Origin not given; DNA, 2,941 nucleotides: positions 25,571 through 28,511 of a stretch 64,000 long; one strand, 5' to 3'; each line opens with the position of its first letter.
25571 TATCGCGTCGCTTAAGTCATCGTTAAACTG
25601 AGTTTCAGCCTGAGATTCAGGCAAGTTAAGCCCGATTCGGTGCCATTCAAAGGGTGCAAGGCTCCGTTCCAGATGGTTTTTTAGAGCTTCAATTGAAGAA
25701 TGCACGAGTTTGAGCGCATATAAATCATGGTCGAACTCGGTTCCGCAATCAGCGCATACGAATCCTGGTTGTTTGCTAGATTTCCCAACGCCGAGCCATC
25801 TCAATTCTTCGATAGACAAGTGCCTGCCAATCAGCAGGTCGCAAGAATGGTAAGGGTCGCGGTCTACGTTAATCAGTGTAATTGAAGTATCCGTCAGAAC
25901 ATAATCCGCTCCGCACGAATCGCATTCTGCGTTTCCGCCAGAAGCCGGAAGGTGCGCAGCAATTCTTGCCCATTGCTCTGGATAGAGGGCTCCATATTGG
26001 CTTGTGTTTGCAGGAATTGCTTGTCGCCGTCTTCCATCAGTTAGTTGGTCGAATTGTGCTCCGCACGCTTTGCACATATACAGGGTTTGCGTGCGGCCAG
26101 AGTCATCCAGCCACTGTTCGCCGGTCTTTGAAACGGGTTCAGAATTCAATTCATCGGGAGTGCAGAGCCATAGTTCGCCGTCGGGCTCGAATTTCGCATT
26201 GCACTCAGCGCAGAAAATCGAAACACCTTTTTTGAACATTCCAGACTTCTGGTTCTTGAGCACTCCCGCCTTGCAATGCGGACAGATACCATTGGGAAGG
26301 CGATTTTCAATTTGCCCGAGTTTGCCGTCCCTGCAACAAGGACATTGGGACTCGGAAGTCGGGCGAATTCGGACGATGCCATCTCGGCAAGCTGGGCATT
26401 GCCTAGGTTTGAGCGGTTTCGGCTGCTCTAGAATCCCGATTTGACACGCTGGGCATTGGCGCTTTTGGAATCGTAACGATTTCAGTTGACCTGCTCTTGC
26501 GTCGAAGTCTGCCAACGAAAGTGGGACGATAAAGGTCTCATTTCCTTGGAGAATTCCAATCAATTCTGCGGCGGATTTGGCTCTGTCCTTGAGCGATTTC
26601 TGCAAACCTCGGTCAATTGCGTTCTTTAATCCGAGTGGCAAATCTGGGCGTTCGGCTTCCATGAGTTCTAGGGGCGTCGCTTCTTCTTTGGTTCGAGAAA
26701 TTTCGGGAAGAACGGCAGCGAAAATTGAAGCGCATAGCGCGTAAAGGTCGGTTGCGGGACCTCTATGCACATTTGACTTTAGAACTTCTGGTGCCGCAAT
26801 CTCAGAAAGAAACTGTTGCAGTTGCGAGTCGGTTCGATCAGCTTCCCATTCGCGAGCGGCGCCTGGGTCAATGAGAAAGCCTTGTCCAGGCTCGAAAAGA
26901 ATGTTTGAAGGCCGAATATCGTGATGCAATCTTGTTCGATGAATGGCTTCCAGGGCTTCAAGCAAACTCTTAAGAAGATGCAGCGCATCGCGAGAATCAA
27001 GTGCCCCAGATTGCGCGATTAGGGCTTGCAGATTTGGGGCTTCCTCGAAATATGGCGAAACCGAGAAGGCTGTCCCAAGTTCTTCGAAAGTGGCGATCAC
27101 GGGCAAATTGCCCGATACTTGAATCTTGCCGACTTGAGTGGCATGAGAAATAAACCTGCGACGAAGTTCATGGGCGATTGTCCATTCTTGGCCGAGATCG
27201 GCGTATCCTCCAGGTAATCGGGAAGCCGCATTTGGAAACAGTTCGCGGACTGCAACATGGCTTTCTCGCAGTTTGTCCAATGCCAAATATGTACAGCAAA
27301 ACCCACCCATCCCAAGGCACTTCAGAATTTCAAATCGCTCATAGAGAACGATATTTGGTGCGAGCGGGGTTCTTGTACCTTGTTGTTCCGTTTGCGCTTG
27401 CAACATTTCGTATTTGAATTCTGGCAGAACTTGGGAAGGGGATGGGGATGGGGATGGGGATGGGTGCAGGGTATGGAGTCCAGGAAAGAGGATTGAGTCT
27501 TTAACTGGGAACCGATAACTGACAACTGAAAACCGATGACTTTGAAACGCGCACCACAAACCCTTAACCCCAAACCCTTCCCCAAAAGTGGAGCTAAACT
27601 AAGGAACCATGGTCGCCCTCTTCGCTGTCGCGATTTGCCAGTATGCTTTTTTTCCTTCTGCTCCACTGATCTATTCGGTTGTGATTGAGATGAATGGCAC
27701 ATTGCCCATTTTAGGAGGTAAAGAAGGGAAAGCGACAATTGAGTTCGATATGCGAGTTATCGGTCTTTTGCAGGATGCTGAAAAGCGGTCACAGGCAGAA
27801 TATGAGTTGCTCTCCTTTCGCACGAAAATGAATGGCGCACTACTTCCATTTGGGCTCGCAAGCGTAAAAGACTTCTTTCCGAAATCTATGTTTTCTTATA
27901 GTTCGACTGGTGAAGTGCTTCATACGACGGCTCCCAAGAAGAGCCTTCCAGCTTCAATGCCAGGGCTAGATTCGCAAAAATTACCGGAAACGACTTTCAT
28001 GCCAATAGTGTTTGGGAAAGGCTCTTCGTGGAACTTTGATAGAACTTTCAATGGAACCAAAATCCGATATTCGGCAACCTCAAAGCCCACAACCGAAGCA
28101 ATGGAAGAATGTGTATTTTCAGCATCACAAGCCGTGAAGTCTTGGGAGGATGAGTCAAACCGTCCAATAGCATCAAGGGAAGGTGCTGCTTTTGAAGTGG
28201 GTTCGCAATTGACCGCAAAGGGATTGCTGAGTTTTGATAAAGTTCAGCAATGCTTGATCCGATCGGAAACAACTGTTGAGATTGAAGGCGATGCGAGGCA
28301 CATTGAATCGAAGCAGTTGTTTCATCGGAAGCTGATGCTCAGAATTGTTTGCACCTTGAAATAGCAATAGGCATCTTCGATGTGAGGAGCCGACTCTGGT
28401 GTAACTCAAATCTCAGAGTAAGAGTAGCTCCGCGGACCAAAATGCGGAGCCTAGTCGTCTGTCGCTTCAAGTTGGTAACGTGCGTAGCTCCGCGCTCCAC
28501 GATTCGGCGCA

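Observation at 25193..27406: Ser/Thr kinase fused to four zinc ribbons and a bPH-like domain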

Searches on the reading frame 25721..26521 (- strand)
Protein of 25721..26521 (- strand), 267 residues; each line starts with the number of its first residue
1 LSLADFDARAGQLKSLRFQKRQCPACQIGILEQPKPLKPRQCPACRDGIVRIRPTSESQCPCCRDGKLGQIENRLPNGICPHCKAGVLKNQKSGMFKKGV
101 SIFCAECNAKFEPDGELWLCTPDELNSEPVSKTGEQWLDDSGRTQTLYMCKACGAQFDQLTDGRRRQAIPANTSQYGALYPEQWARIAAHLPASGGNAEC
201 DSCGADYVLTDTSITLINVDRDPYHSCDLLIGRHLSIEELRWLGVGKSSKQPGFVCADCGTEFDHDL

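Call 46: search_protein_families(library=pfam, alignment_id=A4, max_evalue=10)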
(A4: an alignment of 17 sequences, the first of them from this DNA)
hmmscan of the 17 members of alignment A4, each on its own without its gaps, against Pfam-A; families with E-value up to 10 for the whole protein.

A. member 1, seq(267 aa): 13 families
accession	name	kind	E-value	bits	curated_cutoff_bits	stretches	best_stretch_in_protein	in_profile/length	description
PF17283.8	Zn_ribbon_SprT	-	0.0014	19.1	28.1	1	41-71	6-37/38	SprT-like zinc ribbon domain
PF14354.12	Lar_restr_allev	-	0.069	13.8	28.6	1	80-112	6-34/58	Restriction alleviation protein Lar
PF19750.4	DUF6237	-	0.1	13.1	25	1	140-174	10-44/90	Family of unknown function (DUF6237)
PF18868.7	zf-C2H2_3rep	-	0.11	13.6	30.8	1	143-168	97-123/126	Zinc finger C2H2-type, 3 repeats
PF05077.17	DUF678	-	0.23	12.1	24.1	1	130-162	41-72/74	Protein of unknown function (DUF678)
PF04828.22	GFA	-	0.28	11.7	24.3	2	73-120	67-114/115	Glutathione-dependent formaldehyde-activating enzyme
PF25206.1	DUF7836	-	0.36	11.1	26.7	1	182-209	15-42/59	Domain of unknown function (DUF7836)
PF23447.1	DUF7128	-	0.6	10.5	25.7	1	145-164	10-29/44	Domain of unknown function (DUF7128)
PF09723.15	Zn_ribbon_8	-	0.98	9.9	34.4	2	148-161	6-19/41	Zinc ribbon domain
PF18439.7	zf_UBZ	-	1.7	8.8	25.6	2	102-114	3-15/32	Ubiquitin-Binding Zinc Finger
PF13717.11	Zn_ribbon_4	-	2.5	8.6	30.3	1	191-205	19-33/36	zinc-ribbon domain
PF23451.1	Zn_ribbon_PaaD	-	2.6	8.2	27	1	142-160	34-52/53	PaaD zinc beta ribbon domain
PF14768.12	RPA_interact_C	-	3.7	8.6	25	1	79-113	1-27/80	Replication protein A interacting C-terminal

B. families by the number of members that match (of 17 scanned): 82 families (the first 25 are shown)
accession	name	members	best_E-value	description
PF09723.15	Zn_ribbon_8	12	0.00011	Zinc ribbon domain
PF07191.17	Zn_ribbon_6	11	0.0024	Double zinc ribbon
PF13717.11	Zn_ribbon_4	10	0.012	zinc-ribbon domain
PF23548.1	Zn_ribbon_FGT1_2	9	3e-07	FORGETTER1 second zinc ribbon domain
PF14768.12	RPA_interact_C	9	0.018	Replication protein A interacting C-terminal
PF12773.13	DZR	7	0.0015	Double zinc ribbon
PF01155.25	HypA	6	0.023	Hydrogenase/urease nickel incorporation, metallochaperone, hypA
PF14206.11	Cys_rich_CPCC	6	0.038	Cysteine-rich CPCC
PF05129.18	Zn_ribbon_Elf1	6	0.12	Transcription elongation factor Elf1 like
PF25206.1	DUF7836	6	0.14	Domain of unknown function (DUF7836)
PF07282.18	Cas12f1-like_TNB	5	0.0011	Cas12f1-like, TNB domain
PF23145.1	Zf_2nd_IFT121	5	0.19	IFT121, second zinc finger domain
PF08063.17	Zn_ribbon_PADR1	4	0.19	PADR1 domain, zinc ribbon fold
PF21344.3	Zn_ribbon_LysW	4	0.21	Alpha-aminoadipate carrier protein LysW-like, globular domain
PF22191.2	IBR_1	4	0.22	IBR domain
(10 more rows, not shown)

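Call 47: search_solved_structures(query=A4, max_evalue=10)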
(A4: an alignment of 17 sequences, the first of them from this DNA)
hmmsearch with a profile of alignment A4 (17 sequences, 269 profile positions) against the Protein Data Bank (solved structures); distinct sequences matched with E-value up to 10: 22.
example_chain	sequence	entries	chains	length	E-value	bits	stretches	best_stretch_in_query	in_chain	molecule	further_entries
5lg7_A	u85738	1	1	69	0.0067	19.2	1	21-65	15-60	E3 ubiquitin-protein ligase Arkadia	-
2dmi_A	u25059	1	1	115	0.033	16.9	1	94-176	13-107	Teashirt homolog 3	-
2kiz_A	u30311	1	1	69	0.086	15.6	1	21-65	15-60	E3 ubiquitin-protein ligase Arkadia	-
2ckl_B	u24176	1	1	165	0.088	15.5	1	32-89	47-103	UBIQUITIN LIGASE PROTEIN RING2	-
8hkx_S27A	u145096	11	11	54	0.098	15.4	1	14-44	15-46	30S ribosomal protein S27ae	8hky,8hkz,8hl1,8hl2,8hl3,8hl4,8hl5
5lg0_A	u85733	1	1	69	0.1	15.3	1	21-65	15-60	E3 ubiquitin-protein ligase Arkadia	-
4tkp_B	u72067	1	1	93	0.16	14.7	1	20-66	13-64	Tripartite motif-containing protein 5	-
2ecv_A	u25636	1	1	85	0.17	14.6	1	20-66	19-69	Tripartite motif-containing protein 5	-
4uf0_A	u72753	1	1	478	0.21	14.3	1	53-126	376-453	HISTONE DEMETHYLASE UTY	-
8yoz_A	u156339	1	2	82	0.23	14.2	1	76-124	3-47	Transcription factor zinc-finger domain-containing protein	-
8g7t_B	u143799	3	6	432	0.26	14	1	22-70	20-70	E3 ubiquitin-protein ligase RNF135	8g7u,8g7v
3zli_A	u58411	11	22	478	0.27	13.9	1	53-126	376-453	HISTONE DEMETHYLASE UTY | UBIQUITOUSLY TRANSCRIBED TETRATRICOPEPTIDE REPEAT PROTEIN Y-LINKED TRANSCRIPT VARIANT 57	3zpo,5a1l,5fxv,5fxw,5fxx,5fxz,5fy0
4uf0_B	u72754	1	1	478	0.28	13.9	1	53-126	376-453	HISTONE DEMETHYLASE UTY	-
3qqc_A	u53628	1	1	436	1.2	11.9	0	22-46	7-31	DNA-directed RNA polymerase subunit b, DNA-directed RNA polymerase subunit a', DNA-directe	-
4r8p_L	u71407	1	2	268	1.7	11.3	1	21-67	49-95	E3 ubiquitin-protein ligase RING2, Ubiquitin-conjugating enzyme E2 D3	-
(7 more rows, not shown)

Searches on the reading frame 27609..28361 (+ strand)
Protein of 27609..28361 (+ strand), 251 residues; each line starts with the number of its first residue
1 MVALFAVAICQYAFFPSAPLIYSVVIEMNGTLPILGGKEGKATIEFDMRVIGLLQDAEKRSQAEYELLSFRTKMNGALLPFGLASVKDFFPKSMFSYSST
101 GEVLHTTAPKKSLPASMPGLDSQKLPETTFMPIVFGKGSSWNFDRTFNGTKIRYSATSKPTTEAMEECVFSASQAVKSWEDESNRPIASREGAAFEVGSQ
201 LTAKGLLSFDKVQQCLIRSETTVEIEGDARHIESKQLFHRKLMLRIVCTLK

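Call 40: search_protein_families(library=pfam, proteins=[window:27609-28361:+], max_evalue=0.01)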
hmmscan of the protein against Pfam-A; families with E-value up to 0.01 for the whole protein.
window:27609-28361:+ (251 aa): 0 families

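Call 69: search_protein_families(library=ncbifam, proteins=[window:27609-28361:+], max_evalue=1)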
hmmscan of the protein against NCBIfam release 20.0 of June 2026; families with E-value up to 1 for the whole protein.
window:27609-28361:+ (251 aa): 0 families
